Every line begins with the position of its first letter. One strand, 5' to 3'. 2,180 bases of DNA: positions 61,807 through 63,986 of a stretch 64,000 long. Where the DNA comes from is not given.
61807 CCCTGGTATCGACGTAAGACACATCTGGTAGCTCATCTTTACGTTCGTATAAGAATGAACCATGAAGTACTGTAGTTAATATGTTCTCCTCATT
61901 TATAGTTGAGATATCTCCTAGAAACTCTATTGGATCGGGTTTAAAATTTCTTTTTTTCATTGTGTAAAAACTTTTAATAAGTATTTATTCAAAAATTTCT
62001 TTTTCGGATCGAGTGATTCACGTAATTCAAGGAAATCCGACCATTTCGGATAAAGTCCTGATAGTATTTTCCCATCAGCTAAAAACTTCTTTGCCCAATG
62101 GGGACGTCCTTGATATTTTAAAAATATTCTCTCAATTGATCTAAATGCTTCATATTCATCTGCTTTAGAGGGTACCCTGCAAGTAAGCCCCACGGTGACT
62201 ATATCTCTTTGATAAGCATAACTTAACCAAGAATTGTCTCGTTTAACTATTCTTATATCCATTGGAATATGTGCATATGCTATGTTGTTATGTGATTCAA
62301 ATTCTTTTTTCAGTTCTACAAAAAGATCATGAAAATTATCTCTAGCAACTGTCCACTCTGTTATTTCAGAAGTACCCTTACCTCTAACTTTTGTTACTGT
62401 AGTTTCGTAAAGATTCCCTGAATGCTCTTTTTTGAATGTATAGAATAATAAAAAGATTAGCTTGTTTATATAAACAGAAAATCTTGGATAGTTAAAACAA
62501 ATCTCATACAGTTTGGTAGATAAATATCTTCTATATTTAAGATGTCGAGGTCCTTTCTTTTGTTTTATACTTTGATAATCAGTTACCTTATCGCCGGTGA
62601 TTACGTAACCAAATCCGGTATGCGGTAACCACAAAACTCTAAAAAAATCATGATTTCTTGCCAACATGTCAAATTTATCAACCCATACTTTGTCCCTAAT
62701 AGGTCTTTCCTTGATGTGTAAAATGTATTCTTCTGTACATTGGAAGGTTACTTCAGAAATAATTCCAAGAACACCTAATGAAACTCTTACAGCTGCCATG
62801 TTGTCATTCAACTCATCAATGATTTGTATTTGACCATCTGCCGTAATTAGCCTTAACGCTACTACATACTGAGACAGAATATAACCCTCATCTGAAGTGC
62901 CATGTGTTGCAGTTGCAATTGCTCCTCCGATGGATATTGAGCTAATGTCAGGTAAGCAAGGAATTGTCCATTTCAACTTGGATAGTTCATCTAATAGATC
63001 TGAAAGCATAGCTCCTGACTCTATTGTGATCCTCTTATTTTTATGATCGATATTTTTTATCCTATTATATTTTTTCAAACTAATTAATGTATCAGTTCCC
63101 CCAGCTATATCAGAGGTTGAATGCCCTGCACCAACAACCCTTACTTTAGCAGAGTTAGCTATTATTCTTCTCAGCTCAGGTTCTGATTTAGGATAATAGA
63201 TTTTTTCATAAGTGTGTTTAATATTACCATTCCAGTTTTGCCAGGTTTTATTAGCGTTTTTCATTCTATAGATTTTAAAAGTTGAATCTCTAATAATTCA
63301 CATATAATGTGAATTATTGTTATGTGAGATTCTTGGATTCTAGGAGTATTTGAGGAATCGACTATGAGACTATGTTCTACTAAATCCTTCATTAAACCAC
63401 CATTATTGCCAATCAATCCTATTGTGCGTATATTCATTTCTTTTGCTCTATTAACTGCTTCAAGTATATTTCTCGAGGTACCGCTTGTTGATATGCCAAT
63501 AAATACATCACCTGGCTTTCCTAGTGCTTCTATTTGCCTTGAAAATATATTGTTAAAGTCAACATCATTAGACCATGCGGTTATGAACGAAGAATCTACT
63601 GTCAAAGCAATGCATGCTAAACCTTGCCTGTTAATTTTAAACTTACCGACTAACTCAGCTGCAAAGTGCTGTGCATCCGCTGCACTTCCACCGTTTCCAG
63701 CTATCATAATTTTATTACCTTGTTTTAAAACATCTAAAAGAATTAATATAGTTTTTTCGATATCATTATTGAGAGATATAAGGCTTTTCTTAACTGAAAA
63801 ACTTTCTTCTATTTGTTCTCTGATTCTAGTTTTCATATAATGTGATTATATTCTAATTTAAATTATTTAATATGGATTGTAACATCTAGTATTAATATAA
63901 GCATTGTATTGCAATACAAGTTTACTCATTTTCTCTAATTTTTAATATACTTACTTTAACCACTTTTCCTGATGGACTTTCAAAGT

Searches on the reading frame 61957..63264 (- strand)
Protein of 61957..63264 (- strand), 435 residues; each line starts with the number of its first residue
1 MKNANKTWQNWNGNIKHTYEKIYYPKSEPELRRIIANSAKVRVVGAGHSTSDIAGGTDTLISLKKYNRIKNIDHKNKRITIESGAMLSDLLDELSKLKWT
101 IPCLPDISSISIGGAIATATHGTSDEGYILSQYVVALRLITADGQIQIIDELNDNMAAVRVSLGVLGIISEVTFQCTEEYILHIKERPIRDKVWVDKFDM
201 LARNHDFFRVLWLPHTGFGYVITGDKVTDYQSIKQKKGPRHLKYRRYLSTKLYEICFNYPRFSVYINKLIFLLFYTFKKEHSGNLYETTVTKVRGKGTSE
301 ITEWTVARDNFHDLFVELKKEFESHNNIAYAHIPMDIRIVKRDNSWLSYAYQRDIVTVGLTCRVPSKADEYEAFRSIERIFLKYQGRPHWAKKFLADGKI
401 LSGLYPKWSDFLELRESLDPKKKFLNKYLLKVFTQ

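Call 86: search_protein_families(library=pfam, proteins=[window:61957-63264:-], max_evalue=0.001)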
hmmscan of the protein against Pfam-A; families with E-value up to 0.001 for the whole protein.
window:61957-63264:- (435 aa): 2 families
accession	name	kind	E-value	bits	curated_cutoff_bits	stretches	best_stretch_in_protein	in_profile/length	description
PF04030.19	ALO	-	1.3e-45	156.6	23.1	1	172-431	1-257/258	D-arabinono-1,4-lactone oxidase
PF01565.28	FAD_binding_4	-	1.4e-23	83.5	26.4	1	22-147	4-136/139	FAD binding domain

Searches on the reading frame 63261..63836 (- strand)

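Call 85: search_protein_families(library=pfam, proteins=[window:63261-63836:-], max_evalue=0.001)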
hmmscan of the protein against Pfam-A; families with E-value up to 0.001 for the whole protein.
window:63261-63836:- (191 aa): 2 families
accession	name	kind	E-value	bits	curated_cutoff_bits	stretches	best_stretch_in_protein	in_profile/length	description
PF13580.11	SIS_2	-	3.1e-26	92.5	27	1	21-142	16-137/138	SIS domain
PF01380.27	SIS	-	1.3e-05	25.4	25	1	102-162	47-107/131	SIS domain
